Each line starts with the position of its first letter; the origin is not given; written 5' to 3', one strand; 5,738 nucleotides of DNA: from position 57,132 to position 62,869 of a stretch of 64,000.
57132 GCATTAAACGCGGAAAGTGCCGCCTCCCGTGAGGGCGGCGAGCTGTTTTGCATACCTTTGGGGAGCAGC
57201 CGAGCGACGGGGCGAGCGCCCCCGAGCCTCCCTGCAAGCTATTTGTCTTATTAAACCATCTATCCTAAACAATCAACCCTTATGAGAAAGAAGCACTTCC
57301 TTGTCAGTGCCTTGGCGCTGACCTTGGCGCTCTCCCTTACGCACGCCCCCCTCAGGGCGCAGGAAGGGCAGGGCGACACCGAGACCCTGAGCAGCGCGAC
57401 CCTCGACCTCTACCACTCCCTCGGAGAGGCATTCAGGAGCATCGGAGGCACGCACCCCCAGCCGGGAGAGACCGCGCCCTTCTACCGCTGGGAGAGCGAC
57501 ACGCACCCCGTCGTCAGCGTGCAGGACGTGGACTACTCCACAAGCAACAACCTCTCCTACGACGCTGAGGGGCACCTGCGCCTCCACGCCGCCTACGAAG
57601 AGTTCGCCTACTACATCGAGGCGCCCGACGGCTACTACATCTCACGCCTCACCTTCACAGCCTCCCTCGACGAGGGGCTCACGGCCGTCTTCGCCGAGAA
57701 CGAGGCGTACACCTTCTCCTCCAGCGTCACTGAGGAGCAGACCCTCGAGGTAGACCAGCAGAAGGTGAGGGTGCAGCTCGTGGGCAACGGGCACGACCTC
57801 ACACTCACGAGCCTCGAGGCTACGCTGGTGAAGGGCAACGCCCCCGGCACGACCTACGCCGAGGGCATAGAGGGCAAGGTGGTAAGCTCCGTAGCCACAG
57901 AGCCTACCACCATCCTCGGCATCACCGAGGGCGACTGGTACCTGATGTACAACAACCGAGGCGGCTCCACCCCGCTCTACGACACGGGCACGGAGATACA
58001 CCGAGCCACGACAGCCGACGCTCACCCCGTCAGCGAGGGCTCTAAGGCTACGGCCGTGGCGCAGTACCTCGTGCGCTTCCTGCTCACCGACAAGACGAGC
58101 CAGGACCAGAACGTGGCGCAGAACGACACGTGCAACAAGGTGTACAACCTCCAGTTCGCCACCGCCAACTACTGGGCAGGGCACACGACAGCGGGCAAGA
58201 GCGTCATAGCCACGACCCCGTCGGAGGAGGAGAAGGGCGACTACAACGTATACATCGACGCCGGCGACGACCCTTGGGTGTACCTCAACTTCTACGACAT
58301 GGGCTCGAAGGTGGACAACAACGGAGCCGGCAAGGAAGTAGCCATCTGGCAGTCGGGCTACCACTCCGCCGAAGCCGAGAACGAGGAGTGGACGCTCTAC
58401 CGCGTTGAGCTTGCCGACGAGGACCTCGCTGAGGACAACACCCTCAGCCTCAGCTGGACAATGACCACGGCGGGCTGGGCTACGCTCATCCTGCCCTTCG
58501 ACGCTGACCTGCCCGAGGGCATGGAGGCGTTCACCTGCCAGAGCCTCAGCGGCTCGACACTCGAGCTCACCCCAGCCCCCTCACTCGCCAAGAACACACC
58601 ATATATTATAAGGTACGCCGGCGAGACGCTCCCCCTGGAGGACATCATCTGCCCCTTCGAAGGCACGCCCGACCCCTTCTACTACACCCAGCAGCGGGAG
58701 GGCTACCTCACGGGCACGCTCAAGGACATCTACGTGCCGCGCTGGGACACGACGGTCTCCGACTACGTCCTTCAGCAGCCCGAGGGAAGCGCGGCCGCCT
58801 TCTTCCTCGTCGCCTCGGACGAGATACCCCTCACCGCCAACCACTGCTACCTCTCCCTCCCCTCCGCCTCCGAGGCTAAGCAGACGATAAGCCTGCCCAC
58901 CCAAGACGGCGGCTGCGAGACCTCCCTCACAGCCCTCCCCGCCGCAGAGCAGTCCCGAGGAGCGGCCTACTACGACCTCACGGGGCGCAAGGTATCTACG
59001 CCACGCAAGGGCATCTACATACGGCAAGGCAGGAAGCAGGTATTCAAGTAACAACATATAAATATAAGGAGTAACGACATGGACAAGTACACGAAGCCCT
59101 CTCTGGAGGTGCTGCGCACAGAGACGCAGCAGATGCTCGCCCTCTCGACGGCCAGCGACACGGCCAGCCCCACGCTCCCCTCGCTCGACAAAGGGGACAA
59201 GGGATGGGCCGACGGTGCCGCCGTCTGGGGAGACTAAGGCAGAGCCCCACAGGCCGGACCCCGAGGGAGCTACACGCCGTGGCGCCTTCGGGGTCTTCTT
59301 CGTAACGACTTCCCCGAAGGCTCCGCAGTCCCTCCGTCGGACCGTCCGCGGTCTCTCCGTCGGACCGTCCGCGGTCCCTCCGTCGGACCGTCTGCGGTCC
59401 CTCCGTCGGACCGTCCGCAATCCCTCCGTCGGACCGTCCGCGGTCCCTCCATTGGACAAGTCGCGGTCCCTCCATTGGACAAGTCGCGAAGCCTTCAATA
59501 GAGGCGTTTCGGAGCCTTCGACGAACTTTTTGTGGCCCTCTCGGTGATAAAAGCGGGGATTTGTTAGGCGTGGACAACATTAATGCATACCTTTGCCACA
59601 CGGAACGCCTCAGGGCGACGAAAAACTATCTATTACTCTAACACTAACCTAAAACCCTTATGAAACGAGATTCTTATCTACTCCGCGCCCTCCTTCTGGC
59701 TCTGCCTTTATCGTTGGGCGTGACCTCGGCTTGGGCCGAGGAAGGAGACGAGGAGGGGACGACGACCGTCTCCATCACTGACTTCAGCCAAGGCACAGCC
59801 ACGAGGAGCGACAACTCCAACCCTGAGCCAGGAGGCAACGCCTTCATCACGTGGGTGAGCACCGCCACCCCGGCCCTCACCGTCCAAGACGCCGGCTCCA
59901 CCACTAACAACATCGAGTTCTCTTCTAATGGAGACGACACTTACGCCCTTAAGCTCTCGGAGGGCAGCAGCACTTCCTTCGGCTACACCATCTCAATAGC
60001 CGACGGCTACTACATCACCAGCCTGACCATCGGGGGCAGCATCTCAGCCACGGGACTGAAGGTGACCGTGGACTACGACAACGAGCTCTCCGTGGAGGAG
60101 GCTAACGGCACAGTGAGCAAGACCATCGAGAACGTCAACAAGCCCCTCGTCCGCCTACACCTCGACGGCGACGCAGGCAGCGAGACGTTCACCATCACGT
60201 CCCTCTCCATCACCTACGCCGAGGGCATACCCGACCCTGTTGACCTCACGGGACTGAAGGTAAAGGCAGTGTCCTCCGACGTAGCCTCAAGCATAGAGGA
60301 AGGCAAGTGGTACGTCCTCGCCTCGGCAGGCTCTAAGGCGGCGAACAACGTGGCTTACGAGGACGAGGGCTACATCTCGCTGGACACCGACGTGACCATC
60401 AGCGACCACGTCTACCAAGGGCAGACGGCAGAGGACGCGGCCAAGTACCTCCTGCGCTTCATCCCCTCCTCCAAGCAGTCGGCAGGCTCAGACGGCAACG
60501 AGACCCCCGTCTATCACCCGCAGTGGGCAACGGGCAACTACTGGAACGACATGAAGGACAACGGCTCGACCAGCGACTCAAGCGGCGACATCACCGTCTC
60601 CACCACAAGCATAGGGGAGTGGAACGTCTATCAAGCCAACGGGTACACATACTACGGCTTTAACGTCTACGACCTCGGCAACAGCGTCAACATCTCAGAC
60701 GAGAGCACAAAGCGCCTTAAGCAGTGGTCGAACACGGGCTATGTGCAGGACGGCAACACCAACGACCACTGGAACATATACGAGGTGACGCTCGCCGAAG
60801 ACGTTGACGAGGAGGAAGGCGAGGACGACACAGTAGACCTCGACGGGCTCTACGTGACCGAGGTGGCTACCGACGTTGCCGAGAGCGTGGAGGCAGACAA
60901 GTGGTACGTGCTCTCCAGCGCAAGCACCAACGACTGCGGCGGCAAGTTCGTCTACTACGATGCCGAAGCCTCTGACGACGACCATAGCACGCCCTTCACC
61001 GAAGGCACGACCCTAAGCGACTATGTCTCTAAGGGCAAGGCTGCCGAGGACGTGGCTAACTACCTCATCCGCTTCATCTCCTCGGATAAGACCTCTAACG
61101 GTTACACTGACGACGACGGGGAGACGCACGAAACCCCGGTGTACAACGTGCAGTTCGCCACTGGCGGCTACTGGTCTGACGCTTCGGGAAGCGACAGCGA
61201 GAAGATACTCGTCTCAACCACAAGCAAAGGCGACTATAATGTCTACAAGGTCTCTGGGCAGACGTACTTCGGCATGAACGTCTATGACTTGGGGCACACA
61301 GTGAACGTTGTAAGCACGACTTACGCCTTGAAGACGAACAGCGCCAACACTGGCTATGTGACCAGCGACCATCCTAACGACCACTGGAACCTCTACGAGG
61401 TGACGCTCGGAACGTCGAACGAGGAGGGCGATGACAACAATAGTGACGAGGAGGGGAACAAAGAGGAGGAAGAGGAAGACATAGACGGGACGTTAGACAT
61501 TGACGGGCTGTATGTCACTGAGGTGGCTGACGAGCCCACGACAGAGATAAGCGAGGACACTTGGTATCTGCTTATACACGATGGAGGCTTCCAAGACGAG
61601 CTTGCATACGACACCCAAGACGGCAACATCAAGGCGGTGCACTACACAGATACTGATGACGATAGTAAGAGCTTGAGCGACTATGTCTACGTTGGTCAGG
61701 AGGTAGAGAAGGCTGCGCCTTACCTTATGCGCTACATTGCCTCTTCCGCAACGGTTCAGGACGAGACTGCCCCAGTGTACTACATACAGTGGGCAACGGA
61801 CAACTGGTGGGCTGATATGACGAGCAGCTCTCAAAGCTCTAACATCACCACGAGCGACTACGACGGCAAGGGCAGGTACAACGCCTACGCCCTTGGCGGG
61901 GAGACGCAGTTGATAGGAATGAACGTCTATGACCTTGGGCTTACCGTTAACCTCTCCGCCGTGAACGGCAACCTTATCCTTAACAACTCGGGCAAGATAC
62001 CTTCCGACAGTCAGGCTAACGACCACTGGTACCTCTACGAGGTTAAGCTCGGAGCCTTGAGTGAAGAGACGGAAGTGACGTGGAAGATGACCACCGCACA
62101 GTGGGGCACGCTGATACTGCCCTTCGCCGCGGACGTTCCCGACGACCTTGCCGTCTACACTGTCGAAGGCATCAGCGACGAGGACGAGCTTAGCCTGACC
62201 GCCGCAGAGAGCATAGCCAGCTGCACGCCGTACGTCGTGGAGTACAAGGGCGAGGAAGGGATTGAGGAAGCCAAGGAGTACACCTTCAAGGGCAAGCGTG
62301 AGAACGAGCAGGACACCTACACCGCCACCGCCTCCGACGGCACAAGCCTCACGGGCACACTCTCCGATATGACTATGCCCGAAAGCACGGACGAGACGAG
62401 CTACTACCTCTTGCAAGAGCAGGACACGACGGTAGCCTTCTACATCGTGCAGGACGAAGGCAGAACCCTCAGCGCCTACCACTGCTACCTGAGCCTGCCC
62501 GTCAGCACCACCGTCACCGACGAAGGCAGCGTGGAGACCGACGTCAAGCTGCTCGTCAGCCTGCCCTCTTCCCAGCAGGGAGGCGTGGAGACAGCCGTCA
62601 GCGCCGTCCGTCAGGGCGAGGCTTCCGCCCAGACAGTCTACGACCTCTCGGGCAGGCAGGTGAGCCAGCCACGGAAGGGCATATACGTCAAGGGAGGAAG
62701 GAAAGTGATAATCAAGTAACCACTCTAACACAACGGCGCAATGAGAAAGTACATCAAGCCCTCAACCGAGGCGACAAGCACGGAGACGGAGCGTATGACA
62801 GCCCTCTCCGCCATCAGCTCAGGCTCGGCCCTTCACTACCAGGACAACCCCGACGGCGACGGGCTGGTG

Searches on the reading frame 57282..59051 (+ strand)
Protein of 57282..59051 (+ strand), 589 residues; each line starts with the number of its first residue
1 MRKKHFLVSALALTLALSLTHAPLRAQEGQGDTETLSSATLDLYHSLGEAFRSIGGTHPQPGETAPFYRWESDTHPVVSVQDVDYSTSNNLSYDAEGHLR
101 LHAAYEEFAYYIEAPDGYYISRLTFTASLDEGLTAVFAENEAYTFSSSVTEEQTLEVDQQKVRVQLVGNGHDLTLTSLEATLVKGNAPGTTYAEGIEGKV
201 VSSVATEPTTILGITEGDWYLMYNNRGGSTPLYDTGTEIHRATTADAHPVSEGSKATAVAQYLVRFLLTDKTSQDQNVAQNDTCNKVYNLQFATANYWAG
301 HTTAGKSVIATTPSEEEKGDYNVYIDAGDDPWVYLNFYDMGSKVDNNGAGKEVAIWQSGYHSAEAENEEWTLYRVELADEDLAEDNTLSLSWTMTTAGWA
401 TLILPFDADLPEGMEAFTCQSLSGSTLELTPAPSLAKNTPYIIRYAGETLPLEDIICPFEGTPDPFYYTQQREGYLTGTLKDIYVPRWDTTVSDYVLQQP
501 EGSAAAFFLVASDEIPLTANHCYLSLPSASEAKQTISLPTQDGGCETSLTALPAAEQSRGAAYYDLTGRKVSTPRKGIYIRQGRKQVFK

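Call 7: search_protein_families(library=ncbifam, proteins=[window:57282-59051:+], max_evalue=1)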
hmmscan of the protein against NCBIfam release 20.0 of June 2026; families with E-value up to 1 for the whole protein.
window:57282-59051:+ (589 aa): 0 families

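Call 8: search_protein_families(library=pfam, proteins=[window:57282-59051:+], max_evalue=1)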
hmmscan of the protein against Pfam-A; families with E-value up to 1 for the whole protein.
window:57282-59051:+ (589 aa): 1 family
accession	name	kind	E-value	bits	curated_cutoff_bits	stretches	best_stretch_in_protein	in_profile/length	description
PF16116.10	DUF4832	-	0.0078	16.4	29.2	0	261-326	141-196/216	Domain of unknown function (DUF4832)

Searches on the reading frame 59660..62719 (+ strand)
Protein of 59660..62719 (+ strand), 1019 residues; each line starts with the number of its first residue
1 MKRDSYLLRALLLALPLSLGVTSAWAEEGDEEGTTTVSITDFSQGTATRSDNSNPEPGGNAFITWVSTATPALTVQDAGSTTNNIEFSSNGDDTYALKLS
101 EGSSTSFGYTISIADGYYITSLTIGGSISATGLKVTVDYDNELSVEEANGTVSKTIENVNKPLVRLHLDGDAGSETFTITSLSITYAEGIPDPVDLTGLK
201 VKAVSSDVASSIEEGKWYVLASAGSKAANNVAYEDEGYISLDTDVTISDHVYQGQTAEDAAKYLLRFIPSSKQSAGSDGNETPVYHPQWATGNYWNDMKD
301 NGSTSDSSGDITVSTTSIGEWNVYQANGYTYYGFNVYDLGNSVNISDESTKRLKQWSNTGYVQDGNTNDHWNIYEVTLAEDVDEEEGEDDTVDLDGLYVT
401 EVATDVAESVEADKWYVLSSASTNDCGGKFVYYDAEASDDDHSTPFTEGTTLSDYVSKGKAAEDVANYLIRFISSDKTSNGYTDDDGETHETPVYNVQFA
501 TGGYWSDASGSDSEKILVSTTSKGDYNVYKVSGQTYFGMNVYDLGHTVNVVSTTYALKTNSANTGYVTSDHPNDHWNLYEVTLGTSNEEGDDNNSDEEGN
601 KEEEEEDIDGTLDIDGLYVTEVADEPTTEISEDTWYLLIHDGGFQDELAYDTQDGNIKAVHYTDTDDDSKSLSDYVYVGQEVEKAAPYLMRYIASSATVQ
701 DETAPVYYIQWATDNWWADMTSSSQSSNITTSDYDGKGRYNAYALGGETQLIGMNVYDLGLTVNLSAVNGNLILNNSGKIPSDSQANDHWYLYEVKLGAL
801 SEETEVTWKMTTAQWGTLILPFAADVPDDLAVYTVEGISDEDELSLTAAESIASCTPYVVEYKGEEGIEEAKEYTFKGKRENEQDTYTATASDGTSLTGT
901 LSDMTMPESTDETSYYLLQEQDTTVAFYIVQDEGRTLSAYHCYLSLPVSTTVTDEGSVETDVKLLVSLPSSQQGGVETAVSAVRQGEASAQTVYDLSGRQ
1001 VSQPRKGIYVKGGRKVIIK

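Call 7: search_protein_families(library=ncbifam, proteins=[window:59660-62719:+], max_evalue=1)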
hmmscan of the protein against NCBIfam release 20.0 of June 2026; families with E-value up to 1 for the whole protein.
window:59660-62719:+ (1019 aa): 1 family
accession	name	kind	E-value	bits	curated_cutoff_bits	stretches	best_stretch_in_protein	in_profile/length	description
NF041937.1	MXAN_6627.5_fam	equivalog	0.61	10.4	105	0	9-57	5-51/114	MXAN_6627.5 family MYXO-CTERM protein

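Call 8: search_protein_families(library=pfam, proteins=[window:59660-62719:+], max_evalue=1)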
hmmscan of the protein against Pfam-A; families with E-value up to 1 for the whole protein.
window:59660-62719:+ (1019 aa): 0 families
